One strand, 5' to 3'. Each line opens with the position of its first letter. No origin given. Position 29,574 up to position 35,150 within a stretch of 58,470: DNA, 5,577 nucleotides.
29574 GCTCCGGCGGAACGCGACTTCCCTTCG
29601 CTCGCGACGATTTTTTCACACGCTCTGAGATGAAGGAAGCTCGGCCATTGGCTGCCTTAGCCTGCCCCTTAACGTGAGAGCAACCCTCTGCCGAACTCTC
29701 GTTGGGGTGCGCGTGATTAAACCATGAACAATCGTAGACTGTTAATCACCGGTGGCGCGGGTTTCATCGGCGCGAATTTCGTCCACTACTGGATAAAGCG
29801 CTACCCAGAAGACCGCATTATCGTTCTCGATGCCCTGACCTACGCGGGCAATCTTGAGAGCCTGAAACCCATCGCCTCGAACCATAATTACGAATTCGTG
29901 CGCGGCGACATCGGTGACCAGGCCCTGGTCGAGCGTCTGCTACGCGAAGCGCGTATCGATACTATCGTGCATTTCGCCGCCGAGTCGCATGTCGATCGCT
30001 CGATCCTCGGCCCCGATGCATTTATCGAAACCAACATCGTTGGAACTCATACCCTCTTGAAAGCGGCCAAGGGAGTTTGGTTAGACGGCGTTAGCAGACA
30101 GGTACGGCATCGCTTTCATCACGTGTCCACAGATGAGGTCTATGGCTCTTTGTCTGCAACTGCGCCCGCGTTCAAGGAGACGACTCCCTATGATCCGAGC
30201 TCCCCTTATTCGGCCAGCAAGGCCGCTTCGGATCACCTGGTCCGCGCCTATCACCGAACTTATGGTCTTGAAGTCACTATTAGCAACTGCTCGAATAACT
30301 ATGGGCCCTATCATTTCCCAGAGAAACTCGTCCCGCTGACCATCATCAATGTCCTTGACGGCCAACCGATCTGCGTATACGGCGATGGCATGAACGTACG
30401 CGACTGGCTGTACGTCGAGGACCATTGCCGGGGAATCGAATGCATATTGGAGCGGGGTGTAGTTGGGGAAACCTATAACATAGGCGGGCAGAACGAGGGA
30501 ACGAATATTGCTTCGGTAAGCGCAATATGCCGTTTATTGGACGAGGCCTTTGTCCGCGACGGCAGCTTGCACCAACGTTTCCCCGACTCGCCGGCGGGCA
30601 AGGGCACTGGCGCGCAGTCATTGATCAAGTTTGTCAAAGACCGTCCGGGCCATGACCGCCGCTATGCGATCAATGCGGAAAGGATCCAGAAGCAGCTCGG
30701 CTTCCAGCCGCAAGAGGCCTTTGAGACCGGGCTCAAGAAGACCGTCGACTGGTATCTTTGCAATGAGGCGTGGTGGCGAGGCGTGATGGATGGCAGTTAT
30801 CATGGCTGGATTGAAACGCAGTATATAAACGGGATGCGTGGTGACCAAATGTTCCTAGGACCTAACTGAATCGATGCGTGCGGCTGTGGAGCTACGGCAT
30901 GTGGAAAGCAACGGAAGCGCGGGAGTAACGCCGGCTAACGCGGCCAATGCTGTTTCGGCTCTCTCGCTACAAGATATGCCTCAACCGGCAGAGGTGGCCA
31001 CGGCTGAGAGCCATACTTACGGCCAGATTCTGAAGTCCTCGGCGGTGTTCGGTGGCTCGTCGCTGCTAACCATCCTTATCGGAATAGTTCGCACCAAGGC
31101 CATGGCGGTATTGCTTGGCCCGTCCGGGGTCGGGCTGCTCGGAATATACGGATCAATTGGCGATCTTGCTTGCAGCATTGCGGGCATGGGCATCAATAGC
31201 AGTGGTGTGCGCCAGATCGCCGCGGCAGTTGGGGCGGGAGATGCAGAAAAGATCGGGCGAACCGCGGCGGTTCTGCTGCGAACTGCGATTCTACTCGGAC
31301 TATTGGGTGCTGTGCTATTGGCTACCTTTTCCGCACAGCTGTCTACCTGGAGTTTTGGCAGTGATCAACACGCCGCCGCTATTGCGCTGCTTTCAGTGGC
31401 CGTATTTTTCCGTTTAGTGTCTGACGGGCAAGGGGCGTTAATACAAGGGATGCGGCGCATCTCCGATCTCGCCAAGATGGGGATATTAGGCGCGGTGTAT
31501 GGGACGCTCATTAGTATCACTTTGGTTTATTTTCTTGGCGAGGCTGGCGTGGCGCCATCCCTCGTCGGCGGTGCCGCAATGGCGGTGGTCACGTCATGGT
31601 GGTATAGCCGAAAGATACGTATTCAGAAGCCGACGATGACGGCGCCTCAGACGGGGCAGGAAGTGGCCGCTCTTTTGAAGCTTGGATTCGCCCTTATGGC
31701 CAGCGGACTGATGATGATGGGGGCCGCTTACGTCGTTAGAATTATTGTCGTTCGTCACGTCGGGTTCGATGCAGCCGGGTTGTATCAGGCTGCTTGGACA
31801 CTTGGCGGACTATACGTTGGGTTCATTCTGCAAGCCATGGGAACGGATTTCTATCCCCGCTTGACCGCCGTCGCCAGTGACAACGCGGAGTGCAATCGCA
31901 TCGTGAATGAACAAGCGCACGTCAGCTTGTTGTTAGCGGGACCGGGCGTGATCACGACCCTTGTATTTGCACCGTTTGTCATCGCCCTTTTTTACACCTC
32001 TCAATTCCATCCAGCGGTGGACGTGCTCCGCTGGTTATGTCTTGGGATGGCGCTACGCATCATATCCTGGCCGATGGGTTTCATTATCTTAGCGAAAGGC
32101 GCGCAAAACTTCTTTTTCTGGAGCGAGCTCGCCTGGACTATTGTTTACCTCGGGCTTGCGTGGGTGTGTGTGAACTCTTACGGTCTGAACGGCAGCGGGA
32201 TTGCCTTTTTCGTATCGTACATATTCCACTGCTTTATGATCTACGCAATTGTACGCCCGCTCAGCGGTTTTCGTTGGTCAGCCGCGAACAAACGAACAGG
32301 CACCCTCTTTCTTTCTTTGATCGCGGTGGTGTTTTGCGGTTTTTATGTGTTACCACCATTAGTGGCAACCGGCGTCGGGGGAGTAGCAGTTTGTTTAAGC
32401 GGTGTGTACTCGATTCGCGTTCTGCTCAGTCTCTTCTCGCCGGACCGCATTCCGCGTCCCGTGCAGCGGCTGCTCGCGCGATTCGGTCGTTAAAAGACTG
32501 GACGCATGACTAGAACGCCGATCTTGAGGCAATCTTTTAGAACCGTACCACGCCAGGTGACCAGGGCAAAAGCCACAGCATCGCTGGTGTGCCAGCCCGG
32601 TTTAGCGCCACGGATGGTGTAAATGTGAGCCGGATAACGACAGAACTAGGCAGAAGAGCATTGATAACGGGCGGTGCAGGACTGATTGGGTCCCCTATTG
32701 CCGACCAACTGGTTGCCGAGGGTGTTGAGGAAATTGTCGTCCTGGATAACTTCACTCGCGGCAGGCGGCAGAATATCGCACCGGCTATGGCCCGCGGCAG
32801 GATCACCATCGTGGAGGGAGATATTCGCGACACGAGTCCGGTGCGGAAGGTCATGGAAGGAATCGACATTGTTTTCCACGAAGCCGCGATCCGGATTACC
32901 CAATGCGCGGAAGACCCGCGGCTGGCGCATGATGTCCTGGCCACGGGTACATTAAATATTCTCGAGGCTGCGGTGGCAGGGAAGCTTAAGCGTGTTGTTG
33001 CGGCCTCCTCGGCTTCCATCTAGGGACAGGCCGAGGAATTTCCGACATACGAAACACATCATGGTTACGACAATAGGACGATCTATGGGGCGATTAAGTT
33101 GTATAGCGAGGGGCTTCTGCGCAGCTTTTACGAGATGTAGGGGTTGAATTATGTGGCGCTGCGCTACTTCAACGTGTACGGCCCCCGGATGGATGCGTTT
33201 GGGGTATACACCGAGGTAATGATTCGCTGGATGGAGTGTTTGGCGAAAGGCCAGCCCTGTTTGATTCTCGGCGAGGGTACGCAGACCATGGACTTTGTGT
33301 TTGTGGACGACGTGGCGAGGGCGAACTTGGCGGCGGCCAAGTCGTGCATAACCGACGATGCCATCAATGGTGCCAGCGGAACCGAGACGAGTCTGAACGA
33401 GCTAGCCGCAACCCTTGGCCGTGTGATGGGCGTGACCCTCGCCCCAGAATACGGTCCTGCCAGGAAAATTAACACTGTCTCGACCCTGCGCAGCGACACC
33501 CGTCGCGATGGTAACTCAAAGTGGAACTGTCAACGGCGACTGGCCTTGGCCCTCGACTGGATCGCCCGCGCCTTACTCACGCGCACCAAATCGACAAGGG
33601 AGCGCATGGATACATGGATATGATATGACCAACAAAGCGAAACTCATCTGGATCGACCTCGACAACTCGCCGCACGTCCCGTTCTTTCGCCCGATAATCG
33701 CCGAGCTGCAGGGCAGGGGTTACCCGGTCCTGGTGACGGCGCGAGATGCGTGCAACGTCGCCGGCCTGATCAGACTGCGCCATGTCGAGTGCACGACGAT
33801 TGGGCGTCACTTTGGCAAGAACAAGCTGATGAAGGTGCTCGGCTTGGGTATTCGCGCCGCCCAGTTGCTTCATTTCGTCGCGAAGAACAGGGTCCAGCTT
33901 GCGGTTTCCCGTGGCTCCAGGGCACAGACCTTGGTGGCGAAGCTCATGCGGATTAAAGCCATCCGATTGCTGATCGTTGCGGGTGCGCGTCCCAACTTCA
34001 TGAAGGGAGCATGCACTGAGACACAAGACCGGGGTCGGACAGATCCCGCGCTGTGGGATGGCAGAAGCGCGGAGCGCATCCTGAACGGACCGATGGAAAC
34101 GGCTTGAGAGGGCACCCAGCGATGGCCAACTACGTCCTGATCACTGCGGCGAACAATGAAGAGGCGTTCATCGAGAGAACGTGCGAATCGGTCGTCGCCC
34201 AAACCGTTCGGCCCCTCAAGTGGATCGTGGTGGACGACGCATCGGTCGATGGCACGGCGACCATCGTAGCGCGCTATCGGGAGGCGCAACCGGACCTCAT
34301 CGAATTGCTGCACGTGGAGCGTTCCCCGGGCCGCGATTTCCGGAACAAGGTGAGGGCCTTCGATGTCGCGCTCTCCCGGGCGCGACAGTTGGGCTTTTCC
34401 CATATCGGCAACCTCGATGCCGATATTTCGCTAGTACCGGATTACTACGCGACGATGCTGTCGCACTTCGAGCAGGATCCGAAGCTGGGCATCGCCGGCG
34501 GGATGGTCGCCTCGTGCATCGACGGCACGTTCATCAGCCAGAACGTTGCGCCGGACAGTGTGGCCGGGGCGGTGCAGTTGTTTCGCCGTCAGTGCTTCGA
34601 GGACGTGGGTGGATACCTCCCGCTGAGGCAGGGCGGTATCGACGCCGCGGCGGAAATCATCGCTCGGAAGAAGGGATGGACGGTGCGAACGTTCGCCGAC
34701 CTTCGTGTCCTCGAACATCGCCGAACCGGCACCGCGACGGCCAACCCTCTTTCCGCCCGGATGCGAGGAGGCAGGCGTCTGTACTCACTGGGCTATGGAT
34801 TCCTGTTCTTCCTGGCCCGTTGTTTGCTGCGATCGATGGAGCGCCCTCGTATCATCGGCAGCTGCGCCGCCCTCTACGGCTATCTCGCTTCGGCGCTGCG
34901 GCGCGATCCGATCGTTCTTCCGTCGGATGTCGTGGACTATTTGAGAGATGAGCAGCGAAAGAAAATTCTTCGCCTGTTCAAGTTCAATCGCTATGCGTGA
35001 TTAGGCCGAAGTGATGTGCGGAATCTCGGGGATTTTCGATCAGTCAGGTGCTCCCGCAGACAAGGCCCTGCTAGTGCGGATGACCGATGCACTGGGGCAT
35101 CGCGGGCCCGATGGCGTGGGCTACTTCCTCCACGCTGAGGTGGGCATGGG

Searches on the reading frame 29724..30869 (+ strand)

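Call 12: search_protein_families(library=pfam, proteins=[window:29724-30869:+], max_evalue=0.0001)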
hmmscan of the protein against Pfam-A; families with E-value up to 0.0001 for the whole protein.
window:29724-30869:+ (381 aa): 6 families
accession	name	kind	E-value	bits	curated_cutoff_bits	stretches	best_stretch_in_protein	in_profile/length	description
PF16363.11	GDP_Man_Dehyd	-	3.4e-87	293.4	27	1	7-340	1-332/332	GDP-mannose 4,6 dehydratase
PF01370.27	Epimerase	-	1.7e-67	227.8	20.9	1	7-254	2-240/240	NAD dependent epimerase/dehydratase family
PF07993.18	NAD_binding_4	-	3.5e-14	53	20.1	1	8-191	1-206/258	Male sterility protein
PF01073.25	3Beta_HSD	-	5.9e-14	52.2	22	1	7-233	1-220/280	3-beta hydroxysteroid dehydrogenase/isomerase family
PF02719.21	Polysacc_synt_2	-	2.9e-12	46.8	20.2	1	6-117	1-117/293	Polysaccharide biosynthesis protein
PF04321.23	RmlD_sub_bind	-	1.6e-10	41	27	1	5-179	2-142/287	RmlD substrate binding domain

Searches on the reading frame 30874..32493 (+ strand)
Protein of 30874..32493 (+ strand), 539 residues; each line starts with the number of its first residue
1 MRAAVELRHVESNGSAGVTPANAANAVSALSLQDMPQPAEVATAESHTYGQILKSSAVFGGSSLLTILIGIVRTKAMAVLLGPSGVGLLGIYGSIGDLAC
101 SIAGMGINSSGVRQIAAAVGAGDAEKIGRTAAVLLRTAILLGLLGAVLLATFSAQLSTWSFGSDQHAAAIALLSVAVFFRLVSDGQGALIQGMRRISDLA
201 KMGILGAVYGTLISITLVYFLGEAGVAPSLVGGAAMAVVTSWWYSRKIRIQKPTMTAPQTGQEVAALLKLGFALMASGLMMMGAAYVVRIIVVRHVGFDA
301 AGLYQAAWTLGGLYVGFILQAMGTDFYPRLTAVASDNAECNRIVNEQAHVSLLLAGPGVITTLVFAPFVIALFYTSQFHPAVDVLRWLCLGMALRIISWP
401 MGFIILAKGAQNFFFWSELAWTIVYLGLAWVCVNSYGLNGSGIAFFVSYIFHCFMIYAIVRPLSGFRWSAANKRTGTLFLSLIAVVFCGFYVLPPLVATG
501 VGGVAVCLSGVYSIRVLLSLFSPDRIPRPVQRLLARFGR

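Call 12: search_protein_families(library=pfam, proteins=[window:30874-32493:+], max_evalue=0.0001)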
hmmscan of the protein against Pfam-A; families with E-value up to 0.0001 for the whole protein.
window:30874-32493:+ (539 aa): 2 families
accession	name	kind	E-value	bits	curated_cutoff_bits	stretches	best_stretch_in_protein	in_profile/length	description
PF13440.11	Polysacc_synt_3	-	3e-19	69.8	23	1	77-382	2-292/293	Polysaccharide biosynthesis protein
PF01943.22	Polysacc_synt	-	6.4e-11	42.6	28.2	1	53-331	2-271/274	Polysaccharide biosynthesis protein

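Call 74: search_protein_families(library=ncbifam, proteins=[window:30874-32493:+], max_evalue=0.00001)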
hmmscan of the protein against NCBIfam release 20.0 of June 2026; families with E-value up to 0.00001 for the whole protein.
window:30874-32493:+ (539 aa): 5 families
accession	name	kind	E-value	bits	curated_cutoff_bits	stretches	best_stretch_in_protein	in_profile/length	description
NF011679.0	PRK15099.1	equivalog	3.4e-23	82.6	325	1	54-456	5-405/416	lipid III flippase WzxE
NF007773.0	PRK10459.1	equivalog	1.5e-14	53.8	273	1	62-483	17-427/492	MOP flippase family protein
TIGR02900.1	spore_V_B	equivalog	4.2e-12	45.6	372.3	0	317-474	286-445/488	stage V sporulation protein B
NF047674.1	TeichurnBiosyTuaB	equivalog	8.8e-12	44.8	580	1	62-445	18-388/469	teichuronic acid biosynthesis protein TuaB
NF058658.1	Oglyco_Wzx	exception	4.9e-06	25.8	720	1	63-487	25-429/478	O-glycosylation flippase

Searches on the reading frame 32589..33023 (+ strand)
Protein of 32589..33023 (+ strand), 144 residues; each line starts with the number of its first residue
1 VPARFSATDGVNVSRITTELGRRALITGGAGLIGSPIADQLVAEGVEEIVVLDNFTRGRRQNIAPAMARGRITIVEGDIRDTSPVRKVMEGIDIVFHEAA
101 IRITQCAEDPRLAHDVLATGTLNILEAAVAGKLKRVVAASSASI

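Call 35: search_protein_families(library=pfam, proteins=[window:32589-33023:+], max_evalue=0.01)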
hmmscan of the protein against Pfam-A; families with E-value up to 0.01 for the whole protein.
window:32589-33023:+ (144 aa): 15 families
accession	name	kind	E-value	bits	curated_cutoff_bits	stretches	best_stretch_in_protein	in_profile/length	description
PF01370.27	Epimerase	-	1.6e-19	70.7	20.9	1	24-144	1-118/240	NAD dependent epimerase/dehydratase family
PF16363.11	GDP_Man_Dehyd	-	1.3e-16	61.4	27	1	25-142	1-130/332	GDP-mannose 4,6 dehydratase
PF01073.25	3Beta_HSD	-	2.2e-16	60.2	22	1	25-143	1-118/280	3-beta hydroxysteroid dehydrogenase/isomerase family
PF02719.21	Polysacc_synt_2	-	6.8e-13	48.9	20.2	1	25-141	2-128/293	Polysaccharide biosynthesis protein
PF13460.12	NAD_binding_10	-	1.8e-10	41.4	27.2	1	28-143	1-100/184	NAD(P)H-binding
PF08659.16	KR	-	1.2e-06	29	22.6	1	25-101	4-91/180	KR domain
PF00106.31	adh_short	-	4.5e-06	26.7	26.6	1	24-93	3-79/195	short chain dehydrogenase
PF04321.23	RmlD_sub_bind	-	5.4e-05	22.9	27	1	23-131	2-92/287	RmlD substrate binding domain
PF07993.18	NAD_binding_4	-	8.1e-05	22.3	20.1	1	26-142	1-138/258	Male sterility protein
PF05368.20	NmrA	-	0.00064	19.8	27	1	25-137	6-103/298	NmrA-like family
PF13578.12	Methyltransf_24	-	0.00081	20.7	26.3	1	40-122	17-99/105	Methyltransferase domain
PF03435.24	Sacchrp_dh_NADP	-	0.0018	19.1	25.1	1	29-95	5-72/129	Saccharopine dehydrogenase NADP binding domain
PF13561.12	adh_short_C2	-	0.0041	17.2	27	1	33-128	8-115/236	Enoyl-(Acyl carrier protein) reductase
PF04951.18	Peptidase_M55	-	0.0063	16.4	25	1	38-96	43-99/264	D-aminopeptidase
PF00899.27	ThiF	-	0.009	15.6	28.1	0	29-54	27-52/238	ThiF family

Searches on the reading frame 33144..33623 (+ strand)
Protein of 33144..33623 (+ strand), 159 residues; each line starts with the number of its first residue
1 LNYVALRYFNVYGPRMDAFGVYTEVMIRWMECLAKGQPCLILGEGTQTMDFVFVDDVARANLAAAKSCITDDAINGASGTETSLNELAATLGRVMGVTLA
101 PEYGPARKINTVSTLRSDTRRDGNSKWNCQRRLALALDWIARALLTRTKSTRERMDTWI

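Call 12: search_protein_families(library=pfam, proteins=[window:33144-33623:+], max_evalue=0.0001)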
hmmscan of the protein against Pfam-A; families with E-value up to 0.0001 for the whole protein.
window:33144-33623:+ (159 aa): 2 families
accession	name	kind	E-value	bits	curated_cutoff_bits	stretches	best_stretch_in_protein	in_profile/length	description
PF01370.27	Epimerase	-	7.4e-16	58.7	20.9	1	1-67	162-227/240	NAD dependent epimerase/dehydratase family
PF16363.11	GDP_Man_Dehyd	-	1.4e-07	31.7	27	1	2-100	174-271/332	GDP-mannose 4,6 dehydratase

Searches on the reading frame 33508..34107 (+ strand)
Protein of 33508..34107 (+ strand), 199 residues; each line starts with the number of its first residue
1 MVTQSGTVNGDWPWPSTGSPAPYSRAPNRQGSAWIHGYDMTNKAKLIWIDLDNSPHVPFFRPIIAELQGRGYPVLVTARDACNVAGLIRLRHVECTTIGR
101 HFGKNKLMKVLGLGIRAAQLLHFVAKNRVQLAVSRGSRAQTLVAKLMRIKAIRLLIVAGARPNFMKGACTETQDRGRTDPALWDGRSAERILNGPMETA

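Call 12: search_protein_families(library=pfam, proteins=[window:33508-34107:+], max_evalue=0.0001)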
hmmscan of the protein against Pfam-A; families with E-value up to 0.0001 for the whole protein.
window:33508-34107:+ (199 aa): 1 family
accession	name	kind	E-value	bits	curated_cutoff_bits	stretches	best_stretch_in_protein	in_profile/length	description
PF04007.18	DUF354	-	6.4e-15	55.5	22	1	47-144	3-99/349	Protein of unknown function (DUF354)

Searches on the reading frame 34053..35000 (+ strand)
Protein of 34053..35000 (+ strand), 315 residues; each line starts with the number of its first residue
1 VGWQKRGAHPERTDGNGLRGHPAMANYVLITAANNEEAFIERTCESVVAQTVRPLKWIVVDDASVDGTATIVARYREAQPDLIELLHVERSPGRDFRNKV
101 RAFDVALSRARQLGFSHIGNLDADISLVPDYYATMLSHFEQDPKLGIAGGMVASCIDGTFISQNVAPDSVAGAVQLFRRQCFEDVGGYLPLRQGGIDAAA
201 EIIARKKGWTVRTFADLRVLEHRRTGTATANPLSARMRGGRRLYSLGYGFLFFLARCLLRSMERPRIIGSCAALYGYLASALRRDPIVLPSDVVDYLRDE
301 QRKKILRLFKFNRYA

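Call 13: search_protein_families(library=pfam, proteins=[window:34053-35000:+], max_evalue=0.0001)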
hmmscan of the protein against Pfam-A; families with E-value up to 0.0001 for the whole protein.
window:34053-35000:+ (315 aa): 2 families
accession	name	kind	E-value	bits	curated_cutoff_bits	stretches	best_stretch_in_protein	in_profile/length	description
PF00535.33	Glycos_transf_2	-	1.7e-15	57.8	23.3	1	30-164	3-128/168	Glycosyl transferase family 2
PF13641.12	Glyco_tranf_2_3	-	1.4e-07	32.2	27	1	27-154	4-125/230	Glycosyltransferase like family 2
